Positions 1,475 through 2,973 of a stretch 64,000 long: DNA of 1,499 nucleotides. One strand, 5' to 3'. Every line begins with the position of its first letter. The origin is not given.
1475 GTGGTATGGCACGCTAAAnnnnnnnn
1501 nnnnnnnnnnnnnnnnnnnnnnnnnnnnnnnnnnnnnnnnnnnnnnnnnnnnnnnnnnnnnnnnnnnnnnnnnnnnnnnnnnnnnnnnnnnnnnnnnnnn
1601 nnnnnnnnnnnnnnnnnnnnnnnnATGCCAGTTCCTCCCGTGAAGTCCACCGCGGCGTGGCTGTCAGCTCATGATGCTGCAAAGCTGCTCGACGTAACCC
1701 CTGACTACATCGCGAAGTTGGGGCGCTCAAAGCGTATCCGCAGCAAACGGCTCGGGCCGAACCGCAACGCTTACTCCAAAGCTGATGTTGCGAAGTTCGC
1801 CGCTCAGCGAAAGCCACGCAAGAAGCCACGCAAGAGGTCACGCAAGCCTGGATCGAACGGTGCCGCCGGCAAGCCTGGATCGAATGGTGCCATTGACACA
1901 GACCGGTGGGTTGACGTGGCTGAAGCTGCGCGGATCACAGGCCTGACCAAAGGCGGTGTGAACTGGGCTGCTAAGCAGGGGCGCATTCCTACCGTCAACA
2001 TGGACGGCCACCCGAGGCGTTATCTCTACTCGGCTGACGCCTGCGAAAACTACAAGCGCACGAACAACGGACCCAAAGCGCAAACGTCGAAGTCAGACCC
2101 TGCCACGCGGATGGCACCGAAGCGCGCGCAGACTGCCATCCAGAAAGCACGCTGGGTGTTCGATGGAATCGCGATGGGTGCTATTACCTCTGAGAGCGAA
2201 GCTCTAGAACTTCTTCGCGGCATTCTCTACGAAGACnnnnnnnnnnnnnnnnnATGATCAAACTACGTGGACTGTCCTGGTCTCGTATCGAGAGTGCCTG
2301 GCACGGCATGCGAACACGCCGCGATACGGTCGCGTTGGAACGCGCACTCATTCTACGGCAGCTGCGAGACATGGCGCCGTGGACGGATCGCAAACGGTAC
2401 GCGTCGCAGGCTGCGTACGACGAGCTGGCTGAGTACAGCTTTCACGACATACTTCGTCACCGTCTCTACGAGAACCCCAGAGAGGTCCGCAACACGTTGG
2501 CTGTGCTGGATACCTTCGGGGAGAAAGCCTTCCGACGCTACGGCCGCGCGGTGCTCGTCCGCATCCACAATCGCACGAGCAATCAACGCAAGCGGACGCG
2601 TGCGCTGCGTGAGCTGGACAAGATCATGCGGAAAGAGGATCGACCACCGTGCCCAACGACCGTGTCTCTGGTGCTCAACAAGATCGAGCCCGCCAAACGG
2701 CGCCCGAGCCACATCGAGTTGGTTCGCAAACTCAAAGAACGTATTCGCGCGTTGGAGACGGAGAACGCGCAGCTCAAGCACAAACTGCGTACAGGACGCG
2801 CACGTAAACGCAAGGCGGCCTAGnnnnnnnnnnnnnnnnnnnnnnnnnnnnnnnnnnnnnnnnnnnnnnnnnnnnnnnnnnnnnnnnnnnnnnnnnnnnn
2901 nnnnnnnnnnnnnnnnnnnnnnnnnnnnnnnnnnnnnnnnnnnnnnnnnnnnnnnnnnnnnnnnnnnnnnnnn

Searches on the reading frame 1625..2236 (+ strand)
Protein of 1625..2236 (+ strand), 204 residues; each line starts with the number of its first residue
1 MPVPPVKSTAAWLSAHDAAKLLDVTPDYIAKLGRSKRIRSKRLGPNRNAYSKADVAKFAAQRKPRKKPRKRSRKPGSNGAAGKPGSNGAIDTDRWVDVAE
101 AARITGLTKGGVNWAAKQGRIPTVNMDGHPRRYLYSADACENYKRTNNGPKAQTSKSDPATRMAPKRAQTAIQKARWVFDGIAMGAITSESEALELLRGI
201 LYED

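Call 48: search_protein_families(library=pfam, proteins=[window:1625-2236:+], max_evalue=0.01)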
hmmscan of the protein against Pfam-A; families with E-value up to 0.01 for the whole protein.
window:1625-2236:+ (204 aa): 1 family
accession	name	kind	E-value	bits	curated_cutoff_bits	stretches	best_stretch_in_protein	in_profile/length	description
PF12728.13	HTH_17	-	8.1e-11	42.5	27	2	95-139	1-42/51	Helix-turn-helix domain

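Call 70: search_solved_structures(query=window:1625-2236:+, max_evalue=1)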
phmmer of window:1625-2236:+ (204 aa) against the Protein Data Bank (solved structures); distinct sequences matched with E-value up to 1: 0.

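Call 71: search_protein_families(library=ncbifam, proteins=[window:1625-2236:+], max_evalue=0.01)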
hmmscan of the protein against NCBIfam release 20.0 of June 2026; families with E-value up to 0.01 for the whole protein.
window:1625-2236:+ (204 aa): 1 family
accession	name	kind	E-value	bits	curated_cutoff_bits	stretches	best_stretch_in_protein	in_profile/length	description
TIGR01764.1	excise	domain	5.3e-07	29.9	28.8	1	12-59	1-47/49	excisionase family DNA-binding protein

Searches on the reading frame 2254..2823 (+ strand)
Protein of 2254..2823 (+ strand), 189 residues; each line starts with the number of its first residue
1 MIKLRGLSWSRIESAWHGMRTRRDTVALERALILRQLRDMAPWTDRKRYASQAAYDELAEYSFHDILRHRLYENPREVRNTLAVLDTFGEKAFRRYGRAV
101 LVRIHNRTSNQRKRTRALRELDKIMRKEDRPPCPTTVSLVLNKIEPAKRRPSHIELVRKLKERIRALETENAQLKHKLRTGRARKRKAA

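Call 48: search_protein_families(library=pfam, proteins=[window:2254-2820:+], max_evalue=0.01)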
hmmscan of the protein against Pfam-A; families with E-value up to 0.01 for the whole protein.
window:2254-2820:+ (189 aa): 0 families

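Call 57: find_encoding_contigs(protein=window:2254-2823:+, flank=10000, max_places=3)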
Protein window:2254-2823:+ (189 aa): 8 contigs read that carry it; 3 places shown.
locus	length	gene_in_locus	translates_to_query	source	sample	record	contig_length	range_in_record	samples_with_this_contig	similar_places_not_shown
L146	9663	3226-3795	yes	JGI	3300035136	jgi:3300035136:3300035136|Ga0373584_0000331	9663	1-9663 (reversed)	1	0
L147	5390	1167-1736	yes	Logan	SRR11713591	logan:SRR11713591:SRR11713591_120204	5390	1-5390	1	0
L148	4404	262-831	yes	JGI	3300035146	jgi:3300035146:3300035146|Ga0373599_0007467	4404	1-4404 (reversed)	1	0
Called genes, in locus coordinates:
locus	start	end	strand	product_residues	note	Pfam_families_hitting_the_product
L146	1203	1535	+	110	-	-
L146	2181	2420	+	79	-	-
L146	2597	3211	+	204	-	PF12728:HTH_17 (faint)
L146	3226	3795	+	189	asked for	-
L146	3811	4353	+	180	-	-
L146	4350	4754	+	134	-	-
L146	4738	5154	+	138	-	-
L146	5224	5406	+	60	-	-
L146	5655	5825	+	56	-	-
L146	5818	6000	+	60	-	-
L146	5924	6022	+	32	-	-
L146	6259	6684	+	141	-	-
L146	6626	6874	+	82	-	-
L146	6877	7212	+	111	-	-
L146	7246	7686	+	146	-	-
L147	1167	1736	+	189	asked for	-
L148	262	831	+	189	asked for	-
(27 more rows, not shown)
